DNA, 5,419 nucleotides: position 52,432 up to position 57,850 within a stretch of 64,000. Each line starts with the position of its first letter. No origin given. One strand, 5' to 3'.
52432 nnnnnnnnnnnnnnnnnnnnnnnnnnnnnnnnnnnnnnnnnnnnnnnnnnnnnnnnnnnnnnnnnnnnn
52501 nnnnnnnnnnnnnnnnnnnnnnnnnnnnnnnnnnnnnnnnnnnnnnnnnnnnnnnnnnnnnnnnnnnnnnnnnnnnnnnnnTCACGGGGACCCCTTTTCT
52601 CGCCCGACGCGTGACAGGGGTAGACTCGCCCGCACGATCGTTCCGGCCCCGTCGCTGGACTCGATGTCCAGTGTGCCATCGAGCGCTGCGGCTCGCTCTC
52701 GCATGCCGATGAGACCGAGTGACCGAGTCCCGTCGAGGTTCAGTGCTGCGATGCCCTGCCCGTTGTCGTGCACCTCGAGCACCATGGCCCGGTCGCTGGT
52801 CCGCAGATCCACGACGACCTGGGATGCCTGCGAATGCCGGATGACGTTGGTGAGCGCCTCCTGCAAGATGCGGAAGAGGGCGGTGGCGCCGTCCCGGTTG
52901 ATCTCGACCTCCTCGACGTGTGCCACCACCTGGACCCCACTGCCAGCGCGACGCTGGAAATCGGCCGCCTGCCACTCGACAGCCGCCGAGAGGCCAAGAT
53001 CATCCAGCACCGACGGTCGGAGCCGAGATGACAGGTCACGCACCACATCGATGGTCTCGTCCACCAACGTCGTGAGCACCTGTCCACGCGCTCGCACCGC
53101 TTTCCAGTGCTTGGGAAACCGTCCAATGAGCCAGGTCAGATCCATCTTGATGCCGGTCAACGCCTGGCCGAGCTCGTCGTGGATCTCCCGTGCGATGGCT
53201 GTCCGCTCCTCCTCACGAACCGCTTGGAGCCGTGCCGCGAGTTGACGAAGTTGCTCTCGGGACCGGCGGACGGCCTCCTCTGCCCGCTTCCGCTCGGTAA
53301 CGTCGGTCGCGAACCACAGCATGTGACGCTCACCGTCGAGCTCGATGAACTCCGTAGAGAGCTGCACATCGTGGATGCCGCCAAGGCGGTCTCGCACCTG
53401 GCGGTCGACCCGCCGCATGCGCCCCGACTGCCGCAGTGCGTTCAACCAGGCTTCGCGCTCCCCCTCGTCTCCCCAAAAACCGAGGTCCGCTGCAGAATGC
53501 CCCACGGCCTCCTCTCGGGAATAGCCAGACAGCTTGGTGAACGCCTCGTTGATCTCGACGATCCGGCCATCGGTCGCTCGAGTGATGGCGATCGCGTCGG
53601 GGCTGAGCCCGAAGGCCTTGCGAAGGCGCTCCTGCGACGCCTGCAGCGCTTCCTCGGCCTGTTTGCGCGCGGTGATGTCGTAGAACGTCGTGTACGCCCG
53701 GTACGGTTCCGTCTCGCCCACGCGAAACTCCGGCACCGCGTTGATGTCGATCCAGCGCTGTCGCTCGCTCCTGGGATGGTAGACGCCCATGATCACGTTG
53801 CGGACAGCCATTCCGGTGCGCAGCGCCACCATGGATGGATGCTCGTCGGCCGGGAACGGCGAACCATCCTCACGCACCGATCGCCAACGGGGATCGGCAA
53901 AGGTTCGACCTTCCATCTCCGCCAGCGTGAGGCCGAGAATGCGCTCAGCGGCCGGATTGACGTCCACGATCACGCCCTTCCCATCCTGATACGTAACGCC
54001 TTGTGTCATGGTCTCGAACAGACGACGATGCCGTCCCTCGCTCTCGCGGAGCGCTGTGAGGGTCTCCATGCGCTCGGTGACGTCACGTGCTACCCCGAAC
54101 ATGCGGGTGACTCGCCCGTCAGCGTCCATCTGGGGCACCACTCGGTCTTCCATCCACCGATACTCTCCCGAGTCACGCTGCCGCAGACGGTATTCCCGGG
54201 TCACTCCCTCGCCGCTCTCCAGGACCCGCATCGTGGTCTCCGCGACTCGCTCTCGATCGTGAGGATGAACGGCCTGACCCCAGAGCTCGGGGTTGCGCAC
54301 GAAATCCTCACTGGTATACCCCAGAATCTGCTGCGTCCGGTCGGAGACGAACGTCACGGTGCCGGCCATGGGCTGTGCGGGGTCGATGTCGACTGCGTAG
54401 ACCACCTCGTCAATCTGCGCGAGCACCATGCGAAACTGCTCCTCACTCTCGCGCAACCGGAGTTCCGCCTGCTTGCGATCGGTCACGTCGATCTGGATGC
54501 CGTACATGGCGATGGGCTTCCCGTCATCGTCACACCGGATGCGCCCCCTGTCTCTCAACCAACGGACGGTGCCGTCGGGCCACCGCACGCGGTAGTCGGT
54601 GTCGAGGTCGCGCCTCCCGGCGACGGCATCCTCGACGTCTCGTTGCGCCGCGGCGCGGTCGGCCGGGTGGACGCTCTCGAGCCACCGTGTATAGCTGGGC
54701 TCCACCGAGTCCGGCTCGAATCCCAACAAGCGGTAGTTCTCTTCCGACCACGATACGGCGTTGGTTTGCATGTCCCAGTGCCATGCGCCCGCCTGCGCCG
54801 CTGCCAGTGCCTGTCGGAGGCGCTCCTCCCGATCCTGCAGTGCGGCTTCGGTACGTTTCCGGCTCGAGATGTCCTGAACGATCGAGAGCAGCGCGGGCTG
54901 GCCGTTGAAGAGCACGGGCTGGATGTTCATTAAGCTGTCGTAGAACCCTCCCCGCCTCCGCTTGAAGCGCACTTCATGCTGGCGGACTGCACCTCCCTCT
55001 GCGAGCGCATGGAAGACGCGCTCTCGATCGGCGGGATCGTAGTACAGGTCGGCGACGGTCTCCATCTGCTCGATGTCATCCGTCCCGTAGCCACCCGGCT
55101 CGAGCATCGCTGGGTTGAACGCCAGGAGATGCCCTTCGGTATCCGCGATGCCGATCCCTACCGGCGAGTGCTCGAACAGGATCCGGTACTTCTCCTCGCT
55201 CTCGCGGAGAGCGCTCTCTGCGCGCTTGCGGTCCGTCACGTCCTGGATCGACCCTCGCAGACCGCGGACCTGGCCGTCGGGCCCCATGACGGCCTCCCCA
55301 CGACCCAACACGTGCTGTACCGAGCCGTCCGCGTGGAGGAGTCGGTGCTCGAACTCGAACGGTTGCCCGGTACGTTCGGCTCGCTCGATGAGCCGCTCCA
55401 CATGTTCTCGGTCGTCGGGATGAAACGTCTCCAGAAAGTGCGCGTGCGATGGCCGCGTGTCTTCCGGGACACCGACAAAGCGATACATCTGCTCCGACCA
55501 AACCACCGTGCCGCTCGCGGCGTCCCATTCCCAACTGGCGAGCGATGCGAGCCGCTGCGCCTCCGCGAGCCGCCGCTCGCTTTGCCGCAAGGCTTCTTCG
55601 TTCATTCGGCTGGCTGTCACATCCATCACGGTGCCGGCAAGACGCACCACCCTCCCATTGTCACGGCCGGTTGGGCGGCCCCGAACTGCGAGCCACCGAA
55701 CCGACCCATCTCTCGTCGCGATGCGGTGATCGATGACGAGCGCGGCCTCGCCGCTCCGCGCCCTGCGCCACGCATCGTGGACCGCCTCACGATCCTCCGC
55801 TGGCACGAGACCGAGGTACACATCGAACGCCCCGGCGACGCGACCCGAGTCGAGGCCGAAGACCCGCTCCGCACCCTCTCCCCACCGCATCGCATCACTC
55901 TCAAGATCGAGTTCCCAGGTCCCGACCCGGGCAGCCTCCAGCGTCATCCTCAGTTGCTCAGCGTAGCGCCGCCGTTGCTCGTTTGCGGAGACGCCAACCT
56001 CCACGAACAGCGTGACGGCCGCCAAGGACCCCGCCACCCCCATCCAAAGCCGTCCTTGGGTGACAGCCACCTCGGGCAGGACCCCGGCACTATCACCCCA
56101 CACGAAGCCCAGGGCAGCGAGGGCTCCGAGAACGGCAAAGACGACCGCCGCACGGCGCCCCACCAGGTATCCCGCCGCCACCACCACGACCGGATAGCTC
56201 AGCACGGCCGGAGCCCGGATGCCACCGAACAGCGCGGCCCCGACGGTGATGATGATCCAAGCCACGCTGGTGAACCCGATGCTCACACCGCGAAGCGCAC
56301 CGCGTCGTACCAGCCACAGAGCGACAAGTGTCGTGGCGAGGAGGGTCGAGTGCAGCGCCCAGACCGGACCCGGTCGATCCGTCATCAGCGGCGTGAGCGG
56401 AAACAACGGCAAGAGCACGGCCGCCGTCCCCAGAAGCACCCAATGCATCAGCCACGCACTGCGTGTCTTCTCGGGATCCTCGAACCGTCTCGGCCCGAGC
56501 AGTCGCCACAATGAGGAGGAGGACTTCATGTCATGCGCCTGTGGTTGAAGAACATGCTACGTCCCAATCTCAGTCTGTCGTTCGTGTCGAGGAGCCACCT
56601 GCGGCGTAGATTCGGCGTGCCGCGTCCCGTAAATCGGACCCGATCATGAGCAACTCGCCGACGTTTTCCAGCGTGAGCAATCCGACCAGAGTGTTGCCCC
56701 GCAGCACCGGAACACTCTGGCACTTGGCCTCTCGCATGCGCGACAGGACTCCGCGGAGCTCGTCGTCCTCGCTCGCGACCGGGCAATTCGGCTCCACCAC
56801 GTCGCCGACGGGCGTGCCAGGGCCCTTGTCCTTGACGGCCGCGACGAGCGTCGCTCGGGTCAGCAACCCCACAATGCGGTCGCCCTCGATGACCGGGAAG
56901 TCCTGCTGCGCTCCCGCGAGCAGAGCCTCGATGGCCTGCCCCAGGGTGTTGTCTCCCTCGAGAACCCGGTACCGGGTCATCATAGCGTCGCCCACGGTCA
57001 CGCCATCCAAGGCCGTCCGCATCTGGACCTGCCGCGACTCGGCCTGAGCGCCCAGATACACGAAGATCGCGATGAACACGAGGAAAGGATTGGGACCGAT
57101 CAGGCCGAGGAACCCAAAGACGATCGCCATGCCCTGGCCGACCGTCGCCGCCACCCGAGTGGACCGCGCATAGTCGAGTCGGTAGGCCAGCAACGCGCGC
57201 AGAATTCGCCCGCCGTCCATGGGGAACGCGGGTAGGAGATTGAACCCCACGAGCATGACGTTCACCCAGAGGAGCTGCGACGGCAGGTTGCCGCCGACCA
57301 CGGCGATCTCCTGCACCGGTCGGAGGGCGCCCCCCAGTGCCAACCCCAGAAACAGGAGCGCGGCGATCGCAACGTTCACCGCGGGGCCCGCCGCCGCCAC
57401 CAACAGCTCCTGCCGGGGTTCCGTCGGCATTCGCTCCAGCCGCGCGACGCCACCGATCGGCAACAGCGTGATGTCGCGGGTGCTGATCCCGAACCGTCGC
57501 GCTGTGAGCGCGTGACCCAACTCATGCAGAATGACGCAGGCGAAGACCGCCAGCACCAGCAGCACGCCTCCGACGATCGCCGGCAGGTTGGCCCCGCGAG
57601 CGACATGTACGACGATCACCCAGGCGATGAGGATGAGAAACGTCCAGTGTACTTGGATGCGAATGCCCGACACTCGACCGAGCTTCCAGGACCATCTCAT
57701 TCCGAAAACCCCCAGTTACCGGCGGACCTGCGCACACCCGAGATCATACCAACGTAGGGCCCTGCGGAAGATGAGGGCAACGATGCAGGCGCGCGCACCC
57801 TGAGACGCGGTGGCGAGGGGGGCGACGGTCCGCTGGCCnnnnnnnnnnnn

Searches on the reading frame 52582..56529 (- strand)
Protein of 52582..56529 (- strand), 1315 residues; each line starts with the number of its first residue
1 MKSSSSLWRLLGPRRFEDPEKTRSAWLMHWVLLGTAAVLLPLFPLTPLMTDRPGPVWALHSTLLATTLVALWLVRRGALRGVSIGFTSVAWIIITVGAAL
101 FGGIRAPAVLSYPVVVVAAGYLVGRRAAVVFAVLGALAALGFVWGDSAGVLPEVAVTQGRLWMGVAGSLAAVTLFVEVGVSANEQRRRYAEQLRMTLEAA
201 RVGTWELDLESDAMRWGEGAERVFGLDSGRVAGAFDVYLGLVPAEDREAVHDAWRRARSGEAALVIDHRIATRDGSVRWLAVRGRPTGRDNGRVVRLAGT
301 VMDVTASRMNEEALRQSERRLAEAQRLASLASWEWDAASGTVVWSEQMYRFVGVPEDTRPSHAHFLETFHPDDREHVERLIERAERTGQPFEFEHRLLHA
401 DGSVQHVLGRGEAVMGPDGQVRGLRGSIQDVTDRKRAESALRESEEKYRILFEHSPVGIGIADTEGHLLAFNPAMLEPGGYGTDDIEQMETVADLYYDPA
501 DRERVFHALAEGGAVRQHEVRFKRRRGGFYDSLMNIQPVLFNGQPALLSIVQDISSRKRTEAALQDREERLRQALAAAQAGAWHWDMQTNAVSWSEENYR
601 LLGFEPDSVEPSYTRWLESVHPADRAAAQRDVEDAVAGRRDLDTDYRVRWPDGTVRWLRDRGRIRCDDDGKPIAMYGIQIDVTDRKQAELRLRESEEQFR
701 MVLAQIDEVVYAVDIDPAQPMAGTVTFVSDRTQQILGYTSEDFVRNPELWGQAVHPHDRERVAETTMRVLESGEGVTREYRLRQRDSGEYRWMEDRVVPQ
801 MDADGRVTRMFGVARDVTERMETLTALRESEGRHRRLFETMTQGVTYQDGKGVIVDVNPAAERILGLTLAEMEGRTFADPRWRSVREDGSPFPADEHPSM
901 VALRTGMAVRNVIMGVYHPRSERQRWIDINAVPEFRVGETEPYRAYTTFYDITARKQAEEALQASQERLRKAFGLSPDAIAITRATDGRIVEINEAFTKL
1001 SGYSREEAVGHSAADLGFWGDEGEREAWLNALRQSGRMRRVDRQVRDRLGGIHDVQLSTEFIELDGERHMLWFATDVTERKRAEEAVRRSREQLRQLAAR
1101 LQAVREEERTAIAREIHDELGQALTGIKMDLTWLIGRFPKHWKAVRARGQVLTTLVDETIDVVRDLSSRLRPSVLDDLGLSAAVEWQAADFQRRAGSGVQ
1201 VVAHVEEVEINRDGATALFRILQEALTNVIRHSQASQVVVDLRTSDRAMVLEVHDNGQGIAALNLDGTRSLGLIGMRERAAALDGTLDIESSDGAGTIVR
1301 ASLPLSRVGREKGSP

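Call 51: search_protein_families(library=pfam, proteins=[window:52582-56529:-], max_evalue=0.00001)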
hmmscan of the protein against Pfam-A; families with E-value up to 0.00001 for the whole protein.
window:52582-56529:- (1315 aa): 7 families
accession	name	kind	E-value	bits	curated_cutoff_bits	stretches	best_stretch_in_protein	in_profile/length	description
PF08447.18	PAS_3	-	1.7e-84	278.6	25.6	4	726-814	2-89/89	PAS fold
PF00989.32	PAS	-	4.5e-56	188.2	22.6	4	722-817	20-113/113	PAS fold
PF08448.16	PAS_4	-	6.7e-51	171.6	23.1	4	723-820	15-108/110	PAS fold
PF13426.13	PAS_9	-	5.6e-45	152.3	27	3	977-1079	1-103/103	PAS domain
PF13188.13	PAS_8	-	2.4e-27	94.3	21.8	2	967-1022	1-56/65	PAS domain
PF02518.31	HATPase_c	-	2.7e-14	54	26.4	1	1216-1306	4-110/111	Histidine kinase-, DNA gyrase B-, and HSP90-like ATPase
PF07730.19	HisKA_3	-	1.3e-13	51.7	24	1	1108-1175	1-68/68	Histidine kinase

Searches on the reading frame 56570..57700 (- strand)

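Call 51: search_protein_families(library=pfam, proteins=[window:56570-57700:-], max_evalue=0.00001)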
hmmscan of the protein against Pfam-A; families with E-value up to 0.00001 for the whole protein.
window:56570-57700:- (376 aa): 2 families
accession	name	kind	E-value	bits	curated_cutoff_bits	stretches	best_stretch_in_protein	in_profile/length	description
PF02163.28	Peptidase_M50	-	6e-24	85.1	27.2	2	48-120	2-100/221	Peptidase family M50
PF00571.33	CBS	-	4.6e-12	46.5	24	0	298-347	1-51/57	CBS domain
